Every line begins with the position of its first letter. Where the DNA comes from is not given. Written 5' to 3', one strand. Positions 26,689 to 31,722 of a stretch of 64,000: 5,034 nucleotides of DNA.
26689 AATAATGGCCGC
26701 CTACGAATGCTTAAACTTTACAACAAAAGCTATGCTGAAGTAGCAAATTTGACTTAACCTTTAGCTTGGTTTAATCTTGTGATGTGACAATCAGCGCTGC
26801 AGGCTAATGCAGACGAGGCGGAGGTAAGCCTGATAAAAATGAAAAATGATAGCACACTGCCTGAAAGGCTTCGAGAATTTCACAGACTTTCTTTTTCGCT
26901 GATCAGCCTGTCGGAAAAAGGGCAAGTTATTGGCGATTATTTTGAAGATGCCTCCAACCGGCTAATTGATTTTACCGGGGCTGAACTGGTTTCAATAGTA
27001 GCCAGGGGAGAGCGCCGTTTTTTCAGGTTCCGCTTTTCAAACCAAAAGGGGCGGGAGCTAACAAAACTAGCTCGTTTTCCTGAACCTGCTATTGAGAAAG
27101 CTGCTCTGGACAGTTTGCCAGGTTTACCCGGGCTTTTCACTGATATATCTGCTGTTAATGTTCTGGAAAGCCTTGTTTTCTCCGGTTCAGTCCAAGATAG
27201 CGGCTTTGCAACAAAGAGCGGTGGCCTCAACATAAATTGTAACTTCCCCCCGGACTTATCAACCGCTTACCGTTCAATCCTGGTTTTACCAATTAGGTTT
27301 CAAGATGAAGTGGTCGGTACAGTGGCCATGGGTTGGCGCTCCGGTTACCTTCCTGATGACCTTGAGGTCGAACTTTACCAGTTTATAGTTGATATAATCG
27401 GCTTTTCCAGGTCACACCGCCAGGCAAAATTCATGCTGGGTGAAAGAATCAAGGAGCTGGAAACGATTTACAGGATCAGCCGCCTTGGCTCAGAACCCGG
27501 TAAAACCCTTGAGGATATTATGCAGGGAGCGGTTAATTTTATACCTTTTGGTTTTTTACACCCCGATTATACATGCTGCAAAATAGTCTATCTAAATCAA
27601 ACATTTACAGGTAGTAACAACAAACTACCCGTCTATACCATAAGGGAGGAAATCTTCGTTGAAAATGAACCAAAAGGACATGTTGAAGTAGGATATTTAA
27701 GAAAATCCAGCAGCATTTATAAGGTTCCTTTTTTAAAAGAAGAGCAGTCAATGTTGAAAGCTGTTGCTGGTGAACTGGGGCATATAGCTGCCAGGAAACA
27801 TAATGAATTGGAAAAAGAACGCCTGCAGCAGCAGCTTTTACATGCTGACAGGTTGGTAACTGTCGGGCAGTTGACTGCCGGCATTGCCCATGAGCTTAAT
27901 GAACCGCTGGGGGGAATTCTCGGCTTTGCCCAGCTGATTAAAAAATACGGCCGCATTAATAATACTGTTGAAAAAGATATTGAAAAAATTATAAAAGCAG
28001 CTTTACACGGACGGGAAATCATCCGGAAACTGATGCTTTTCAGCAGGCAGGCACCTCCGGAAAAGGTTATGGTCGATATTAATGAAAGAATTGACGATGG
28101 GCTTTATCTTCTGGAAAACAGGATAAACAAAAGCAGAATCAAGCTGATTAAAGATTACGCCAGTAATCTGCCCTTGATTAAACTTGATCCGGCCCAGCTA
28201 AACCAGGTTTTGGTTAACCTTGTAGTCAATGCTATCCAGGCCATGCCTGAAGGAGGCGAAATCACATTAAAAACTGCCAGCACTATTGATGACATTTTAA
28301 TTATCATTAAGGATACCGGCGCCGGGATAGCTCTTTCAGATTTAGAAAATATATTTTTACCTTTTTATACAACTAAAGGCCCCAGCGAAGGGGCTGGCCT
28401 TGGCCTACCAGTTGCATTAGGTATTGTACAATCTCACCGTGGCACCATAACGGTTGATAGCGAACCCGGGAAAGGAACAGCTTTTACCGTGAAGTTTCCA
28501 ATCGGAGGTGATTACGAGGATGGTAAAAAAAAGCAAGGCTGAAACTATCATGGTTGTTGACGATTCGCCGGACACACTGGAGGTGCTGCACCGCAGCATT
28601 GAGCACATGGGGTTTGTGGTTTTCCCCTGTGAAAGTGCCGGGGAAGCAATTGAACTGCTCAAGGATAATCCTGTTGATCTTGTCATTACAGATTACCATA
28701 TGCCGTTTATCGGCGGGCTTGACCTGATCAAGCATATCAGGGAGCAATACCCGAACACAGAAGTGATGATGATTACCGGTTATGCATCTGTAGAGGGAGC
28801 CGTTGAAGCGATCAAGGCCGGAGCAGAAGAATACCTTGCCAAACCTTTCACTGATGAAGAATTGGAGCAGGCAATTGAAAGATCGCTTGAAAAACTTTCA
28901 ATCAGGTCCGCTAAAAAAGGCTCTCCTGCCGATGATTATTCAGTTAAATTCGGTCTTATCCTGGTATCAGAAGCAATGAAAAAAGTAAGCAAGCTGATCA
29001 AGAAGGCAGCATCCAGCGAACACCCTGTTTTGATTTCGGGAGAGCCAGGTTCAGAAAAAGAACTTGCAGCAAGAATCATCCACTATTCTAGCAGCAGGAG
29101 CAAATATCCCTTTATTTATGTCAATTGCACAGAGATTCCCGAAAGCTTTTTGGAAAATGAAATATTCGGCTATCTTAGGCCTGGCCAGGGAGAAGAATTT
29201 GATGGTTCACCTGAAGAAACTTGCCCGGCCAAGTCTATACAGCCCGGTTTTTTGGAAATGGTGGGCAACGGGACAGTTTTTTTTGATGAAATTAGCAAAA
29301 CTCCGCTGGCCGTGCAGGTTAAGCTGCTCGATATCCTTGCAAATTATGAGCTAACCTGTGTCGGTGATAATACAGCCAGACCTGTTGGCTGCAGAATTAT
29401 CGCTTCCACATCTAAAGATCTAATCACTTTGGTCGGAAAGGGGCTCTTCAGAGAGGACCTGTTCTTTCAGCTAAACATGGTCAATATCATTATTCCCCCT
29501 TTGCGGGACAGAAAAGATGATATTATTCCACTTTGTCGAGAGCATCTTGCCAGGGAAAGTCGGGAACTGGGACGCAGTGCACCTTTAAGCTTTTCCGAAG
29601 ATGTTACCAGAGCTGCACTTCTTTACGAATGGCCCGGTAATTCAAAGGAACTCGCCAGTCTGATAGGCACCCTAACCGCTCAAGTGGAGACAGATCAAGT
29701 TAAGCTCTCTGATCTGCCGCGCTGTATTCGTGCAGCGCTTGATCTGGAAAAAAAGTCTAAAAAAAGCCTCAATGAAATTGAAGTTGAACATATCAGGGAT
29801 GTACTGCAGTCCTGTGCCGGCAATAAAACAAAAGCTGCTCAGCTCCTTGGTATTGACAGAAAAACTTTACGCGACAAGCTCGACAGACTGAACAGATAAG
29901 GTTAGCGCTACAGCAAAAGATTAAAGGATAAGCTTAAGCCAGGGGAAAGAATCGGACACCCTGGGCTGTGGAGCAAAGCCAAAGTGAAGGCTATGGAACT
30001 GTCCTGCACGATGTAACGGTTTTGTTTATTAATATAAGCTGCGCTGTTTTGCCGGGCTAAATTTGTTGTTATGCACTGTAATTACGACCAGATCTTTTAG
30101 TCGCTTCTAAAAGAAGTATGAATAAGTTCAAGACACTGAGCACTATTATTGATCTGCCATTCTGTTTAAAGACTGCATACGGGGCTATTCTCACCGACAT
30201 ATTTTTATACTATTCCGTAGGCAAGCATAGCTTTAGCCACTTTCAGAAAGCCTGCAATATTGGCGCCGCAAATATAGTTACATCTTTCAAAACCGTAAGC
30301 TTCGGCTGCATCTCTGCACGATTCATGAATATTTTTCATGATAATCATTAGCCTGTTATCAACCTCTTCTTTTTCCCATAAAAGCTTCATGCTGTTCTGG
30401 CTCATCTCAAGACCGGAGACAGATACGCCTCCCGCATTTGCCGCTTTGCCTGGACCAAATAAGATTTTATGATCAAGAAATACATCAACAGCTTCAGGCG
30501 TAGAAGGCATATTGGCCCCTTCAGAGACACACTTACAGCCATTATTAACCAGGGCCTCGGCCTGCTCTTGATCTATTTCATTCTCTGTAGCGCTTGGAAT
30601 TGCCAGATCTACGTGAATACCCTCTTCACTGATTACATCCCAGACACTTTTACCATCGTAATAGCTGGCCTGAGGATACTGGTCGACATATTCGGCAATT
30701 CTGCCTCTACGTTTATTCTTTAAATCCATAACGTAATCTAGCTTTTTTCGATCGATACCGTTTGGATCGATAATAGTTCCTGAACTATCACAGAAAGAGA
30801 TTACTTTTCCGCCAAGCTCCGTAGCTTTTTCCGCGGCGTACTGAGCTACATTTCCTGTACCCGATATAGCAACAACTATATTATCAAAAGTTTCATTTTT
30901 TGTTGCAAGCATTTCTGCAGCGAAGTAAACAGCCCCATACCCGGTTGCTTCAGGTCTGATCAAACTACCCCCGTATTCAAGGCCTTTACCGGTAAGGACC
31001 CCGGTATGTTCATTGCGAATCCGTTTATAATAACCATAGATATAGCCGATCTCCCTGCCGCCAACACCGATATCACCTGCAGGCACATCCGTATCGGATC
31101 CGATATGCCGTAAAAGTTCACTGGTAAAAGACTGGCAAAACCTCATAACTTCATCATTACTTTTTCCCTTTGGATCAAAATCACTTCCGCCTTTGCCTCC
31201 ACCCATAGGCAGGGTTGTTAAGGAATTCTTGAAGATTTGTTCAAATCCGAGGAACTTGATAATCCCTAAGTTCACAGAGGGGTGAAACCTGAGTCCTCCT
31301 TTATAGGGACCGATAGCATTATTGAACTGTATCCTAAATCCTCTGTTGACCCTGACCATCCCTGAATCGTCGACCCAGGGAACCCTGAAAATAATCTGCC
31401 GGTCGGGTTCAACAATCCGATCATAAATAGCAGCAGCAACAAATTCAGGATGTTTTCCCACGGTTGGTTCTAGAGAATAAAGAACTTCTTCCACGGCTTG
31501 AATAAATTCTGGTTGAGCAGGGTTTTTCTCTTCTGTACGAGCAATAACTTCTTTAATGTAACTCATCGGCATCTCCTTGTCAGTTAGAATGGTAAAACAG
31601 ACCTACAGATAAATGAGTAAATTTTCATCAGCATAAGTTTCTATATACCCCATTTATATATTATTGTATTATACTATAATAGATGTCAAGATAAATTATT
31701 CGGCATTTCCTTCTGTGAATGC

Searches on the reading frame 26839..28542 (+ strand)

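Call 11: search_protein_families(library=pfam, proteins=[window:26839-28542:+], max_evalue=0.001)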
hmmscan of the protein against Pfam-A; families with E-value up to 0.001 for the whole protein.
window:26839-28542:+ (567 aa): 2 families
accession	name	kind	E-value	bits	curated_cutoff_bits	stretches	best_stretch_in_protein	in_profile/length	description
PF02518.31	HATPase_c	-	1.6e-24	86.9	26.4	1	450-555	2-109/111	Histidine kinase-, DNA gyrase B-, and HSP90-like ATPase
PF00512.31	HisKA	-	1.4e-10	41.5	26.9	1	343-404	3-63/66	His Kinase A (phospho-acceptor) domain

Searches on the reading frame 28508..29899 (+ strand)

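Call 11: search_protein_families(library=pfam, proteins=[window:28508-29899:+], max_evalue=0.001)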
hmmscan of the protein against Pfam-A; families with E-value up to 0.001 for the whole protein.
window:28508-29899:+ (463 aa): 5 families
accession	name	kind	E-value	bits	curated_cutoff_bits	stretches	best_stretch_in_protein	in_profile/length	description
PF00158.32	Sigma54_activat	-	2.1e-42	145.1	20.2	1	152-327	3-167/168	Sigma-54 interaction domain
PF00072.30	Response_reg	-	2.6e-29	102.1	30.2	1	14-124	1-111/111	Response regulator receiver domain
PF14532.12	Sigma54_activ_2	-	4.2e-21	76.1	25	1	154-332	4-138/138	Sigma-54 interaction domain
PF02954.25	HTH_8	-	2e-13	50.3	22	1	421-460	2-41/42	Bacterial regulatory protein, Fis family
PF25601.1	AAA_lid_14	-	3.3e-12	46.5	27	1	333-415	1-82/87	AAA+ ATPase lid domain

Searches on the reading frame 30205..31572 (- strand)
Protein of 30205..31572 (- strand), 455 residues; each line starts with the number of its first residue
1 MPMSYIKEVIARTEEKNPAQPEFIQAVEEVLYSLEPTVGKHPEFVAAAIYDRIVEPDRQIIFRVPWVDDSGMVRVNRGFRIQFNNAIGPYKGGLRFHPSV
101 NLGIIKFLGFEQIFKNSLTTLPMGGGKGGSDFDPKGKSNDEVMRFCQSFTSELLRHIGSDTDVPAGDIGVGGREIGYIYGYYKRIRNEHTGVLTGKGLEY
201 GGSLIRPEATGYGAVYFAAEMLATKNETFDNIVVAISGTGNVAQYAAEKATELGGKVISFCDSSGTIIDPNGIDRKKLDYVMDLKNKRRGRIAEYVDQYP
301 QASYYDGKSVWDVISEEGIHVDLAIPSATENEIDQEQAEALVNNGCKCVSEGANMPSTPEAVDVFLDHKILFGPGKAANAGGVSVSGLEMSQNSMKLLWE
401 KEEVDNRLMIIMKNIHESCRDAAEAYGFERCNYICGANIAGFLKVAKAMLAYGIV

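Call 11: search_protein_families(library=pfam, proteins=[window:30205-31572:-], max_evalue=0.001)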
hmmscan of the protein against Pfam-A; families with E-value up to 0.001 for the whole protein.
window:30205-31572:- (455 aa): 2 families
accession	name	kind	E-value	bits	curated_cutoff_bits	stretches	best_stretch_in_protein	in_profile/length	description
PF00208.27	ELFV_dehydrog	-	3.2e-86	289.4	23.4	1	201-453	1-241/241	Glutamate/Leucine/Phenylalanine/Valine dehydrogenase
PF02812.23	ELFV_dehydrog_N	-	6.2e-50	168.7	25.3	1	56-183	1-128/129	Glu/Leu/Phe/Val dehydrogenase, dimerisation domain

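Call 27: list_cluster_members(proteins=[P0003, window:30205-31572:-, window:35901-36335:+, window:38900-40117:-, window:10016-13042:-, window:49000-50946:-])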
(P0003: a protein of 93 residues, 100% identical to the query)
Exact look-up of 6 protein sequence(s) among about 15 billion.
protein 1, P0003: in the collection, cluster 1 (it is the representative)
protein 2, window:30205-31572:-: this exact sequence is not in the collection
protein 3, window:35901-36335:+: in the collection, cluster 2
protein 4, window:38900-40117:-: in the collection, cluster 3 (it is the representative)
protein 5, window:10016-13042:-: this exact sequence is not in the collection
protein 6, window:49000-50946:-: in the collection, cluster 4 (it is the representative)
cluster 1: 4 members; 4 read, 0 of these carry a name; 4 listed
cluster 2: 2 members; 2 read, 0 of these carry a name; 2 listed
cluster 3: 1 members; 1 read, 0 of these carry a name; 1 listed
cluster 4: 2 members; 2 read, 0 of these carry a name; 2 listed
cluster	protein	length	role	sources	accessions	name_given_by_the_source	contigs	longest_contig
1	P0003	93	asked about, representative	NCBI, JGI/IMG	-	-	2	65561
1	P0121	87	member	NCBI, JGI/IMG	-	-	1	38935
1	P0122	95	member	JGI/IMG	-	-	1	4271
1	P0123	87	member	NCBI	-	-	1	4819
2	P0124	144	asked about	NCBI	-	-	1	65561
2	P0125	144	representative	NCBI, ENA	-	-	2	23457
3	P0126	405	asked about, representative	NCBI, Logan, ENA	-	-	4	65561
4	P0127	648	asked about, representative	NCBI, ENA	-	-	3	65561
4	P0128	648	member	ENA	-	-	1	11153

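Call 54: find_encoding_contigs(protein=P0123, flank=5000, max_places=2)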
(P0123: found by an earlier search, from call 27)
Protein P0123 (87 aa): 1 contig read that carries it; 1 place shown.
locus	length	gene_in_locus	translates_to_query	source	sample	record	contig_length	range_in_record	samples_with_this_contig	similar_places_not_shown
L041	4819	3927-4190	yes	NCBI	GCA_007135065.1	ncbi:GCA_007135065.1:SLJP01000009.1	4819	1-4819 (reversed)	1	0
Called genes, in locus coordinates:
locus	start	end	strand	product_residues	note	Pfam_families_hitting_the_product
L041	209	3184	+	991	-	PF01326:PPDK_N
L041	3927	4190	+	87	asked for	PF09719:C_GCAxxG_C_C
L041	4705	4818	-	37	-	?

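Call 55: find_encoding_contigs(protein=P0122, flank=5000, max_places=2)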
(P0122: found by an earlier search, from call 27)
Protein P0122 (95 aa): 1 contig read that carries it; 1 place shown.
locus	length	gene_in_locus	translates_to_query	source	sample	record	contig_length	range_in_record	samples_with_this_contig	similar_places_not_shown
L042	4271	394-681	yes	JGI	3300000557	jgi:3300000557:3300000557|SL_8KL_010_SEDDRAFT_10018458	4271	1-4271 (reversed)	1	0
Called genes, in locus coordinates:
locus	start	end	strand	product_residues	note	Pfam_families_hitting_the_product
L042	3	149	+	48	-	?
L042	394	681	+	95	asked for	PF09719:C_GCAxxG_C_C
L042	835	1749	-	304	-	PF00892:EamA, PF03151:TPT (faint), PF00892:EamA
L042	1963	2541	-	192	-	PF06941:NT5C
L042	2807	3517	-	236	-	PF02589:LUD_dom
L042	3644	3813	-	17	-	-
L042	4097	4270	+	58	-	?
